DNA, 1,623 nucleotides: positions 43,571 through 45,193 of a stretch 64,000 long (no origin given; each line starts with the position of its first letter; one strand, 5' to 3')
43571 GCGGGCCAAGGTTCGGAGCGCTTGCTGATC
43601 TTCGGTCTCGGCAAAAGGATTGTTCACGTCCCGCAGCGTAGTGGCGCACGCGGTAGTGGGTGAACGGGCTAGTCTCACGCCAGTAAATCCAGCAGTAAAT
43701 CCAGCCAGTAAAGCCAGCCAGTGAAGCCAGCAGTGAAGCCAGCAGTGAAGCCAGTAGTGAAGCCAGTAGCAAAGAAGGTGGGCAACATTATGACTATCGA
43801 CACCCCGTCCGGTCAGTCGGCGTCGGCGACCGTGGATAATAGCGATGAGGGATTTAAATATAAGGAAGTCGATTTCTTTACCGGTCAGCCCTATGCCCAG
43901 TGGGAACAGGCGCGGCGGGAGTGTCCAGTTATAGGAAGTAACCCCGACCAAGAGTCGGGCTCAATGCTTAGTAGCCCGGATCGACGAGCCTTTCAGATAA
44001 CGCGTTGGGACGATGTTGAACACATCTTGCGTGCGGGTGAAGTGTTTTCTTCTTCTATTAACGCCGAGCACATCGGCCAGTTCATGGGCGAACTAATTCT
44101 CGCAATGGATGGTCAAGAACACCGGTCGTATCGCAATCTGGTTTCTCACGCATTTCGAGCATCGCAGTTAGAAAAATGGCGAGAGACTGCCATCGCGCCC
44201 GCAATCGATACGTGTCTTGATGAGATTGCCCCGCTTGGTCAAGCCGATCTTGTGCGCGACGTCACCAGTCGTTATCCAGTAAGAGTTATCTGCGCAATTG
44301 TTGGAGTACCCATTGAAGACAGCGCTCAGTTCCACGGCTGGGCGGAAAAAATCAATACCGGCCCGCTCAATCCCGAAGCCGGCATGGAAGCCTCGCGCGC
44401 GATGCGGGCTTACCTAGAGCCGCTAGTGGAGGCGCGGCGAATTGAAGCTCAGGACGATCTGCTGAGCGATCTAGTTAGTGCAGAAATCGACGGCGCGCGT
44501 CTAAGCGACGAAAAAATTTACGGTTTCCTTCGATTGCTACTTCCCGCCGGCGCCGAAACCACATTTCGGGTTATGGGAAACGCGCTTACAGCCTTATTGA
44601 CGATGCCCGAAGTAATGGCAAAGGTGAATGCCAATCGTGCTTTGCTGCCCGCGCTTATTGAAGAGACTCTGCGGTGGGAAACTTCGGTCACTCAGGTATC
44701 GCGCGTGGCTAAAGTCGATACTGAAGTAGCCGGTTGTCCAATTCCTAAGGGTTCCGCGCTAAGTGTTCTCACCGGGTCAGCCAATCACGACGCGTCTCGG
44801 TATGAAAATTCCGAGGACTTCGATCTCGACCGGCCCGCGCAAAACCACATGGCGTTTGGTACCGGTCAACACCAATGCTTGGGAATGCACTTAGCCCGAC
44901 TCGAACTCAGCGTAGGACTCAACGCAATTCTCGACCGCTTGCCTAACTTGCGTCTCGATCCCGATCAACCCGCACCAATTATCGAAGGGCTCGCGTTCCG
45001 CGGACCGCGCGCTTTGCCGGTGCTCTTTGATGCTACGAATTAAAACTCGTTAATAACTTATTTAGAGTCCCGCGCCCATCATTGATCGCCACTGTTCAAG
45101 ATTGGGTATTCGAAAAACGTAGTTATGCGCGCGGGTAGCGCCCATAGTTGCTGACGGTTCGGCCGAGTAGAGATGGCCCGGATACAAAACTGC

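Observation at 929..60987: Recurrent pattern: unrelated short tandem arrays parked at or just upstream of start codons (at least eight loci)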

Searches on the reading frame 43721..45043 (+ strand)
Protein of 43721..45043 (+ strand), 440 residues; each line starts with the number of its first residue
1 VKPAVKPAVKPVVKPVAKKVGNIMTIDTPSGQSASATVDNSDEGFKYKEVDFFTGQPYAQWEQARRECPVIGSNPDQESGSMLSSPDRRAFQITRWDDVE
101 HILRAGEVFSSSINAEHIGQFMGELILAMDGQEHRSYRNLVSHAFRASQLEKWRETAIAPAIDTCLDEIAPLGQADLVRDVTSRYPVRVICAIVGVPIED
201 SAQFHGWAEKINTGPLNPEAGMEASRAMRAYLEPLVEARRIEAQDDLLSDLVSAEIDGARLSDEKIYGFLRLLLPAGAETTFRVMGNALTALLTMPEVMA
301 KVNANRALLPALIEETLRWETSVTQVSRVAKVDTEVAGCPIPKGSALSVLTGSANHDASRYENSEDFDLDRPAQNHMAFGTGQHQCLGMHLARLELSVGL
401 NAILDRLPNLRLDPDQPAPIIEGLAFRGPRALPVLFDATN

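Call 14: search_protein_families(library=pfam, proteins=[window:43721-45043:+])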
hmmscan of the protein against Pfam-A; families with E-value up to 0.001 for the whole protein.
window:43721-45043:+ (440 aa): 1 family
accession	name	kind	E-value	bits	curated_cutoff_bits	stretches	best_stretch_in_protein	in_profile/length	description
PF00067.27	p450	-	1.3e-34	120.2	22.8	1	224-407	212-432/462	Cytochrome P450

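Call 41: find_homologous_proteins(query=window:43790-45043:+, max_evalue=1e-80)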
Query window:43790-45043:+ (417 aa): 4998 proteins with E <= 1e-80 among 8000 candidates; the best 120 are listed.
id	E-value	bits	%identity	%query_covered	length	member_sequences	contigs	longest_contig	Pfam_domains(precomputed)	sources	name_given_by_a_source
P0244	3.0e-277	937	100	100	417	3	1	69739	PF00067.28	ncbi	-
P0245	1.3e-224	764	82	98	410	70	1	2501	PF00067.28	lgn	-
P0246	4.0e-200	683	77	95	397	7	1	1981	PF00067.28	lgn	-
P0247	1.1e-198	679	76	94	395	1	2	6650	PF00067.28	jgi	jgi:cytochrome P450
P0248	1.8e-197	675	76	94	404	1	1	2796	PF00067.28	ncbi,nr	ncbi:MAG: cytochrome P450 [Acidimicrobiia bacterium]|nr:cytochrome P450 [Acidimicrobiia bacterium]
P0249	2.2e-197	674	76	95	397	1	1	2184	PF00067.28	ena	-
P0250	5.7e-197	673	77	94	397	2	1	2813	PF00067.28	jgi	jgi:cytochrome P450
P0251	6.7e-197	673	77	94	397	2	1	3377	PF00067.28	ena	-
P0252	3.6e-195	667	75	94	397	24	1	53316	PF00067.28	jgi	-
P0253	3.8e-195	667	75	95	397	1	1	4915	PF00067.28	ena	-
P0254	3.9e-195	667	75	94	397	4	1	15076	PF00067.28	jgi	jgi:cytochrome P450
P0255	8.5e-195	666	75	94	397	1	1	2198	PF00067.28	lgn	-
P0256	2.0e-194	664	75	95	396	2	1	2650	PF00067.28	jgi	jgi:cytochrome P450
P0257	2.3e-194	664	74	94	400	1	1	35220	PF00067.28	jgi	-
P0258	2.3e-194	664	74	94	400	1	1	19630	PF00067.28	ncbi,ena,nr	ncbi:MAG TPA: cytochrome P450 [Acidimicrobiia bacterium]|nr:cytochrome P450 [Acidimicrobiia bacteriu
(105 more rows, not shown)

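Call 45: find_encoding_contigs(protein=P0374, flank=10000, max_places=10)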
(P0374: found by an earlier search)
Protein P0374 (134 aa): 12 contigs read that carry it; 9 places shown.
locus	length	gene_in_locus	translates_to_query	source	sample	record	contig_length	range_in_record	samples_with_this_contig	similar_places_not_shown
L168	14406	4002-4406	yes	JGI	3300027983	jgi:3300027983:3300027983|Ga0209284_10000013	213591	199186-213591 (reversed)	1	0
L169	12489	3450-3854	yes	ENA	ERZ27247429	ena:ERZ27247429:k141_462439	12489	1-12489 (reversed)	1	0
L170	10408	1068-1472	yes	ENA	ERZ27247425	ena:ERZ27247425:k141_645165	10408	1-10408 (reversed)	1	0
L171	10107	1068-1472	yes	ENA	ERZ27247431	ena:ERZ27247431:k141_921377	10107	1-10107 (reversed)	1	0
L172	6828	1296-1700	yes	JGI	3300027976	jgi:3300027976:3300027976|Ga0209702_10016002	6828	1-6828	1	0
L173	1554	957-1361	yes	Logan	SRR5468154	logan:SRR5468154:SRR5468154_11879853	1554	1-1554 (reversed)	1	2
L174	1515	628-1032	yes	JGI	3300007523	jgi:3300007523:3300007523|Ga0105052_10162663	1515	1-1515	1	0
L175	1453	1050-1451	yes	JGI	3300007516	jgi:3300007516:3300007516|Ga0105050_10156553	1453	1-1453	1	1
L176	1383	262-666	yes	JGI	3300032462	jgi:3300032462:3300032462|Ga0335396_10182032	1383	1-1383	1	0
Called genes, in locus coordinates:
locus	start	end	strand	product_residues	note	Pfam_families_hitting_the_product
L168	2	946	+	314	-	?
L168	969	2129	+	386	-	PF00155:Aminotran_1_2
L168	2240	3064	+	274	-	PF14805:THDPS_N_2, PF00132:Hexapep (weak), PF14602:Hexapep_2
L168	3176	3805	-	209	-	PF01726:LexA_DNA_bind, PF00717:Peptidase_S24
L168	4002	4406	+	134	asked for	-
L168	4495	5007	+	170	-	PF22811:Zn_ribbon_NrdR, PF03477:ATP-cone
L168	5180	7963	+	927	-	PF08471:Ribonuc_red_2_N, PF02867:Ribonuc_red_lgC, PF12637:TSCPD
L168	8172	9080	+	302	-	-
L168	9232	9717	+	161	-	PF13618:Gluconate_2-dh3 (weak)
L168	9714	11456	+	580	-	PF00890:FAD_binding_2 (faint), PF01266:DAO (faint), PF00732:GMC_oxred_N, PF05199:GMC_oxred_C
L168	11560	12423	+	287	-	PF22622:MFE-2_hydrat-2_N, PF13452:FAS1_DH_region (faint), PF01575:MaoC_dehydratas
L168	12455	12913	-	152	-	-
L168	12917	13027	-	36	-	-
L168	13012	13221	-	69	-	-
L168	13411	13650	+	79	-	PF02467:Whib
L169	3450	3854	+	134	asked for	-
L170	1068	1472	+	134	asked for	-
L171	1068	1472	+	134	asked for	-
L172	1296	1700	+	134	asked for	-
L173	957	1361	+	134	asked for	-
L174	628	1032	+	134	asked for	-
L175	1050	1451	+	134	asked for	?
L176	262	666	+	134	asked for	-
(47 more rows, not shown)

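Call 46: find_encoding_contigs(protein=P0364, flank=10000, max_places=10)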
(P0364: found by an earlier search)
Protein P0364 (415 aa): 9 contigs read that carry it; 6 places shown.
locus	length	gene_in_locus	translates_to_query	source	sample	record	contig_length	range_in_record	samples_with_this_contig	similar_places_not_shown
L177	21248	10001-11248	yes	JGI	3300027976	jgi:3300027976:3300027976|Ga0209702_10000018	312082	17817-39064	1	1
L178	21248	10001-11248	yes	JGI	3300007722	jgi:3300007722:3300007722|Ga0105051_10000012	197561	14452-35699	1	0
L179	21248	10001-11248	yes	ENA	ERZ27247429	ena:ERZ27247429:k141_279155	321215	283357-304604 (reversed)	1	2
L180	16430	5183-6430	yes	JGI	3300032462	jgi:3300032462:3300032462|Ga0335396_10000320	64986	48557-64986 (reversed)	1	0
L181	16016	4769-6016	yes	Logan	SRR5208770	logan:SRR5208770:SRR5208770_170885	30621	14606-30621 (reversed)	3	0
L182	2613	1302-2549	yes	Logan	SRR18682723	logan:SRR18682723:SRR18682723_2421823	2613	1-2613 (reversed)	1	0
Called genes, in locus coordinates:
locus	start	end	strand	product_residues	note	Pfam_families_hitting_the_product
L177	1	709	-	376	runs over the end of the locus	PF00108:Thiolase_N, PF02803:Thiolase_C (weak), PF22691:Thiolase_C_1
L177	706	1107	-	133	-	PF01796:OB_ChsH2_C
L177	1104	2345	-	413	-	PF02515:CoA_transf_3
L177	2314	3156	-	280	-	PF00378:ECH_1, PF16113:ECH_2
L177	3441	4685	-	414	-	PF02771:Acyl-CoA_dh_N, PF02770:Acyl-CoA_dh_M, PF00441:Acyl-CoA_dh_1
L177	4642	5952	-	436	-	PF00285:Citrate_synt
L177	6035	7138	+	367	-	PF02771:Acyl-CoA_dh_N, PF00441:Acyl-CoA_dh_1, PF08028:Acyl-CoA_dh_2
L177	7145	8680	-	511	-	PF00501:AMP-binding, PF13193:AMP-binding_C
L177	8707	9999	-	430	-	PF02771:Acyl-CoA_dh_N, PF02770:Acyl-CoA_dh_M, PF00441:Acyl-CoA_dh_1, PF08028:Acyl-CoA_dh_2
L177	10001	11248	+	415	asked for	PF00067:p450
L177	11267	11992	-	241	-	PF00753:Lactamase_B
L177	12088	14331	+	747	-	PF04879:Molybdop_Fe4S4, PF00384:Molybdopterin, PF01568:Molydop_binding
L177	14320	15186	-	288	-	PF00106:adh_short, PF08659:KR, PF13561:adh_short_C2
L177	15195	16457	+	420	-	PF00890:FAD_binding_2 (weak), PF01266:DAO (weak), PF01593:Amino_oxidase, PF01946:Thi4 (faint), PF03486:HI0933_like (faint), PF07992:Pyr_redox_2 (faint), PF12831:FAD_oxidored, PF13450:NAD_binding_8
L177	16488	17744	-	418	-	PF00753:Lactamase_B, PF23023:Anti-Pycsar_Apyc1 (weak), PF14863:Alkyl_sulf_dimr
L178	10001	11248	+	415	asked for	PF00067:p450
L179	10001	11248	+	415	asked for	PF00067:p450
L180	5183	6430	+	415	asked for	PF00067:p450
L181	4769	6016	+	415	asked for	PF00067:p450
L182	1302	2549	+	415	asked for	PF00067:p450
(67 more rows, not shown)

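Call 47: find_encoding_contigs(protein=P0371, flank=10000, max_places=10)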
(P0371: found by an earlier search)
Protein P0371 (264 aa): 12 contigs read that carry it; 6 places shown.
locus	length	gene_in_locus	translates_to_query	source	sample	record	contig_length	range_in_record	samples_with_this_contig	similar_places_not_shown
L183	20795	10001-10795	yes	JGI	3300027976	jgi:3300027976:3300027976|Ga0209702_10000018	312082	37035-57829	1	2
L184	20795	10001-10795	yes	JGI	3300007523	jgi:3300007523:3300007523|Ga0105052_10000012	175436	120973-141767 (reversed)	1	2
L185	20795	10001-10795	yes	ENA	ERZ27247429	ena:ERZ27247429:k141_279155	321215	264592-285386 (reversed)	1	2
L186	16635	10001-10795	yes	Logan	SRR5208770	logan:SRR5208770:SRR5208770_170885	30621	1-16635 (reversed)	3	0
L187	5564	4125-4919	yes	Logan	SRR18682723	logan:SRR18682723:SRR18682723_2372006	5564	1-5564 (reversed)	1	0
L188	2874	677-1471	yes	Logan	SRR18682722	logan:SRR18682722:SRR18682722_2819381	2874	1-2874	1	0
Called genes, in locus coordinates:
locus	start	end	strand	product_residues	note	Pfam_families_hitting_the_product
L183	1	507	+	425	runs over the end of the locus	PF05977:MFS_3, PF07690:MFS_1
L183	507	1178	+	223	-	PF03588:Leu_Phe_trans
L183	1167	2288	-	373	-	PF11583:AurF (faint)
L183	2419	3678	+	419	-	PF02771:Acyl-CoA_dh_N, PF02770:Acyl-CoA_dh_M, PF00441:Acyl-CoA_dh_1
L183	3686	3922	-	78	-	-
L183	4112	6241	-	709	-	PF03176:MMPL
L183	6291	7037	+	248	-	PF01643:Acyl-ACP_TE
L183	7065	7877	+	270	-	PF00535:Glycos_transf_2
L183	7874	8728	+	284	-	PF04794:YdjC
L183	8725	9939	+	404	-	-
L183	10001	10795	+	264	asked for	PF23441:SDR (faint), PF00106:adh_short, PF08659:KR, PF13561:adh_short_C2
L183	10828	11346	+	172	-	PF00132:Hexapep, PF25087:GMPPB_C (faint), PF25084:LbH_EIF2B (weak)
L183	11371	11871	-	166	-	-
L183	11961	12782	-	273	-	PF00106:adh_short, PF13561:adh_short_C2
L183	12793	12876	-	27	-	-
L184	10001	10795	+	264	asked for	PF23441:SDR (faint), PF00106:adh_short, PF08659:KR, PF13561:adh_short_C2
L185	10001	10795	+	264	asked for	PF23441:SDR (faint), PF00106:adh_short, PF08659:KR, PF13561:adh_short_C2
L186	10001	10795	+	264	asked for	PF23441:SDR (faint), PF00106:adh_short, PF08659:KR, PF13561:adh_short_C2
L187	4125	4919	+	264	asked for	PF23441:SDR (faint), PF00106:adh_short, PF08659:KR, PF13561:adh_short_C2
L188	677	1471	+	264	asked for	PF23441:SDR (faint), PF00106:adh_short, PF08659:KR, PF13561:adh_short_C2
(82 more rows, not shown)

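Call 56: find_encoding_contigs(protein=P0365, flank=10000, max_places=10)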
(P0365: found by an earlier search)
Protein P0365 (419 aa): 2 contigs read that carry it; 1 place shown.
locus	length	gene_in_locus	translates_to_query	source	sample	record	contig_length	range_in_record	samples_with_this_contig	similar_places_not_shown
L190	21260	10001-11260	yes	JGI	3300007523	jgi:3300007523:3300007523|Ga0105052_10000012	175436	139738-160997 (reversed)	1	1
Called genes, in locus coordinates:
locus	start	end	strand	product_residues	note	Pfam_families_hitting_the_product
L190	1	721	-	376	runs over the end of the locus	PF00108:Thiolase_N, PF02803:Thiolase_C (weak), PF22691:Thiolase_C_1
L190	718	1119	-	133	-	PF01796:OB_ChsH2_C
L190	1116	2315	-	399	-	PF02515:CoA_transf_3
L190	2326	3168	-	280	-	PF00378:ECH_1, PF16113:ECH_2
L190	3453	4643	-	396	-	PF02771:Acyl-CoA_dh_N, PF02770:Acyl-CoA_dh_M, PF00441:Acyl-CoA_dh_1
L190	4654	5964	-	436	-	PF00285:Citrate_synt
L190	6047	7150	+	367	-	PF02771:Acyl-CoA_dh_N, PF00441:Acyl-CoA_dh_1, PF08028:Acyl-CoA_dh_2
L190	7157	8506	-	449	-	PF00501:AMP-binding, PF13193:AMP-binding_C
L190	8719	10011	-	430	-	PF02771:Acyl-CoA_dh_N, PF02770:Acyl-CoA_dh_M, PF00441:Acyl-CoA_dh_1, PF08028:Acyl-CoA_dh_2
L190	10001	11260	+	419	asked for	PF00067:p450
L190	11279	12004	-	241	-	PF00753:Lactamase_B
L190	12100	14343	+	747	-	PF04879:Molybdop_Fe4S4, PF00384:Molybdopterin, PF01568:Molydop_binding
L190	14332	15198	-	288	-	PF00106:adh_short, PF08659:KR, PF13561:adh_short_C2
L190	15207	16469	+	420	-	PF00890:FAD_binding_2 (weak), PF01266:DAO (weak), PF01593:Amino_oxidase, PF01946:Thi4 (faint), PF03486:HI0933_like (faint), PF07992:Pyr_redox_2 (faint), PF12831:FAD_oxidored, PF13450:NAD_binding_8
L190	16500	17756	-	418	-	PF00753:Lactamase_B, PF23023:Anti-Pycsar_Apyc1 (weak), PF14863:Alkyl_sulf_dimr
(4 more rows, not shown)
